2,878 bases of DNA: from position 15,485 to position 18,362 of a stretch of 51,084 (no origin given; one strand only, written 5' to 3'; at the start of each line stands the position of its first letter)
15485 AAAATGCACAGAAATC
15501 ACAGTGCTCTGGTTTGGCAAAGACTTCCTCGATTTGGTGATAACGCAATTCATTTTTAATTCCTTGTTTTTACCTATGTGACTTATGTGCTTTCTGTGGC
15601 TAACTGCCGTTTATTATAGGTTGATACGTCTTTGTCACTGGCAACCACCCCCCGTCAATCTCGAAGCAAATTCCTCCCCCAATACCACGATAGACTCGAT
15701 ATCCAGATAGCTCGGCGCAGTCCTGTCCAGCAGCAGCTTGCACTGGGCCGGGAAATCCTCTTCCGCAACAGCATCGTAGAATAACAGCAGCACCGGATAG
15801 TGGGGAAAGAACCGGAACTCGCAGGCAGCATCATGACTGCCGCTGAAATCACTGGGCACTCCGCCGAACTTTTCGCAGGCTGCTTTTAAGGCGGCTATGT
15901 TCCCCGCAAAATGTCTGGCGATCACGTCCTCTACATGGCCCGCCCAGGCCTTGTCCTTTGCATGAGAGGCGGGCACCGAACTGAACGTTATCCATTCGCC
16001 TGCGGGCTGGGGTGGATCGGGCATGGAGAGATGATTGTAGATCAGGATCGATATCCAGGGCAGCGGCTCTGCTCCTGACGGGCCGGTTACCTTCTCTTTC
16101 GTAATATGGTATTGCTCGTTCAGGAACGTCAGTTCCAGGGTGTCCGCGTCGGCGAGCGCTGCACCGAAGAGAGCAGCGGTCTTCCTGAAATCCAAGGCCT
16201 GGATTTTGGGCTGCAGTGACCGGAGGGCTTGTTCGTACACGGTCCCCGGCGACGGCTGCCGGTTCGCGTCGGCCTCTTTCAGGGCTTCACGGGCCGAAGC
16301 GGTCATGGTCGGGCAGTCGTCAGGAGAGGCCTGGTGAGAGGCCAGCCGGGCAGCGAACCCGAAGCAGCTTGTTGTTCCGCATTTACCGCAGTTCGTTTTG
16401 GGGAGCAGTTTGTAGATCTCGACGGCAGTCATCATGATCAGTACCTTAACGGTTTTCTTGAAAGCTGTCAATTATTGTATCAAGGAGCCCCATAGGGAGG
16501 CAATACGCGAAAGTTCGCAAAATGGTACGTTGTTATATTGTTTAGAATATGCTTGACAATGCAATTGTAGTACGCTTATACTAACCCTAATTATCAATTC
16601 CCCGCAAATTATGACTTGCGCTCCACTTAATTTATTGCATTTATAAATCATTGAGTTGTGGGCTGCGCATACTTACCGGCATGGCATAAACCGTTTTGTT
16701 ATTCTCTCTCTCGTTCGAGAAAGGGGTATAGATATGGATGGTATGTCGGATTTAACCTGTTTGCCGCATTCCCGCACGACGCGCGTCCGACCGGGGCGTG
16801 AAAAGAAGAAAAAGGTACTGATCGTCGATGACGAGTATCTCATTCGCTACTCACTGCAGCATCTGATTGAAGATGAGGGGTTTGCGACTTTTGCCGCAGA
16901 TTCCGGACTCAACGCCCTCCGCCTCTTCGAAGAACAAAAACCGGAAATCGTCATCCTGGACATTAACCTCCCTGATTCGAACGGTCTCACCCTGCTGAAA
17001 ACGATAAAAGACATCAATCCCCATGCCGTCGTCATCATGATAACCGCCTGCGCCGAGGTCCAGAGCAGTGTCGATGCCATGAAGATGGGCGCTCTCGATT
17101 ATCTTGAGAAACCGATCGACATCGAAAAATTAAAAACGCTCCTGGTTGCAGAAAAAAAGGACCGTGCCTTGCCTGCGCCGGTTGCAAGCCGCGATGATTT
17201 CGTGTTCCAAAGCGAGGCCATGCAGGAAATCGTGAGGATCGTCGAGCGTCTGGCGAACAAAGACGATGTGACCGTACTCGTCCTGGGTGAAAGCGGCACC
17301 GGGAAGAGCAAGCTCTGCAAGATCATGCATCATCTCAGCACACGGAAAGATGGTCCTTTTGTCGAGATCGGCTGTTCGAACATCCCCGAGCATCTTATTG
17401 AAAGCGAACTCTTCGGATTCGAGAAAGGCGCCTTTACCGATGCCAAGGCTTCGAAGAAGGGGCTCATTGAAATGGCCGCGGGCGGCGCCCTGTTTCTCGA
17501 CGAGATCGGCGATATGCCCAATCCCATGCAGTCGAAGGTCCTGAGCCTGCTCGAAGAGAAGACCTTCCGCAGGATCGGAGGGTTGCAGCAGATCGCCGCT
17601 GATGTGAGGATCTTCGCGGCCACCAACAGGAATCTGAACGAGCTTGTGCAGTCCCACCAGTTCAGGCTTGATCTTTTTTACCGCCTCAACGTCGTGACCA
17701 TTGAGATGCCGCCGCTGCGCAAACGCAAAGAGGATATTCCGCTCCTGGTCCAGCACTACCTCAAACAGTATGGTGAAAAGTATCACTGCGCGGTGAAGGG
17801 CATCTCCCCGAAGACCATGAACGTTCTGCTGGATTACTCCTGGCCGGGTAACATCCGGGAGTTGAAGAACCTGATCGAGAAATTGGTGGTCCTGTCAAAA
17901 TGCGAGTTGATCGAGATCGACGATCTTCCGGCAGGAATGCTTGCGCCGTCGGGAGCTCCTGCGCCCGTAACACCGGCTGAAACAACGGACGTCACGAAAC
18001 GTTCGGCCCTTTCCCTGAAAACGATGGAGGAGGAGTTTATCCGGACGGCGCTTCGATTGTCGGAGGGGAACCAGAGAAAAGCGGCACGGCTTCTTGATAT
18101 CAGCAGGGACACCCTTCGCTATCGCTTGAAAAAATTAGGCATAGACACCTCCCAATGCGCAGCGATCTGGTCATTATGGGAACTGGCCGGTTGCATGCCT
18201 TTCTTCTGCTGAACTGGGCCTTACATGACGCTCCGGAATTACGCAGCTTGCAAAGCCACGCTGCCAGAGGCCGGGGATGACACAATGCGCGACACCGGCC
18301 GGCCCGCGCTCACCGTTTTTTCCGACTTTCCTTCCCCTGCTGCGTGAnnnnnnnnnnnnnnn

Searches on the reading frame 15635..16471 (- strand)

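Call 32: search_protein_families(library=pfam, proteins=[window:15635-16471:-], max_evalue=0.0001)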
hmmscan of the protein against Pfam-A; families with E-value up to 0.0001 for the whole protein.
window:15635-16471:- (278 aa): 2 families
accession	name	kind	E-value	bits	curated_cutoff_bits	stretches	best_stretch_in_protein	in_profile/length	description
PF12654.12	DUF3786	-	3.7e-40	137.8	27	1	94-270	1-175/176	Domain of unknown function (DUF3786)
PF04060.18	FeS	-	5.9e-13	48.7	23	1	23-54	1-32/33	Putative Fe-S cluster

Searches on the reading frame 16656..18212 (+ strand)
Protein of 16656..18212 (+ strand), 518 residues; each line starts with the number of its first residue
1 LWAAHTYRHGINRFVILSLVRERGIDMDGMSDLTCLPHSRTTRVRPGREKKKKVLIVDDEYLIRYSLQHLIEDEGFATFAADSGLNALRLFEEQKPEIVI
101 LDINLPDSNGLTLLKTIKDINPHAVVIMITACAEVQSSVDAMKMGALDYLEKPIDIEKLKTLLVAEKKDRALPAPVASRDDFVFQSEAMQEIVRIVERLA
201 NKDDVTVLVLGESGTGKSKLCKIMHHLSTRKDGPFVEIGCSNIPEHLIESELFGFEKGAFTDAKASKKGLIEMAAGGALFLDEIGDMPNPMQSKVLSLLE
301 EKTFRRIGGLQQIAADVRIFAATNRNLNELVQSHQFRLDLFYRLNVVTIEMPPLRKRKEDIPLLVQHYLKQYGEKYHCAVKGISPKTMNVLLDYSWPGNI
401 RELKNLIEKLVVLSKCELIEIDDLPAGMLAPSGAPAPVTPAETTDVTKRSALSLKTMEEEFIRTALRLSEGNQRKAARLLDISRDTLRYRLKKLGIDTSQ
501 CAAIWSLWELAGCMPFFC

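Call 31: search_protein_families(library=pfam, proteins=[window:16656-18212:+], max_evalue=0.0001)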
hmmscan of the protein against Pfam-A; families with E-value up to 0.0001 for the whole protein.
window:16656-18212:+ (518 aa): 8 families
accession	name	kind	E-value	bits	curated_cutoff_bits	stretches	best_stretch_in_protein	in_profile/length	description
PF00158.32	Sigma54_activat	-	6.3e-63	211.9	20.2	1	183-350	2-168/168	Sigma-54 interaction domain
PF00072.30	Response_reg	-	3.8e-29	101.5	30.2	1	54-162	1-109/111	Response regulator receiver domain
PF25601.1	AAA_lid_14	-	1.1e-26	92.9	27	1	355-430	1-76/87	AAA+ ATPase lid domain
PF14532.12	Sigma54_activ_2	-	2.4e-17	63.9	25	1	185-354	3-138/138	Sigma-54 interaction domain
PF02954.25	HTH_8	-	1.4e-11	44.4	22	1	454-494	2-42/42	Bacterial regulatory protein, Fis family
PF07728.20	AAA_5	-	2.5e-08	34.5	22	1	207-327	2-125/139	AAA domain (dynein-related subfamily)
PF13191.12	AAA_16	-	6.3e-05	24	32.6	0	182-243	2-63/167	AAA ATPase domain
PF13556.12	HTH_30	-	6.6e-05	23.1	27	0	469-494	11-36/59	PucR C-terminal helix-turn-helix domain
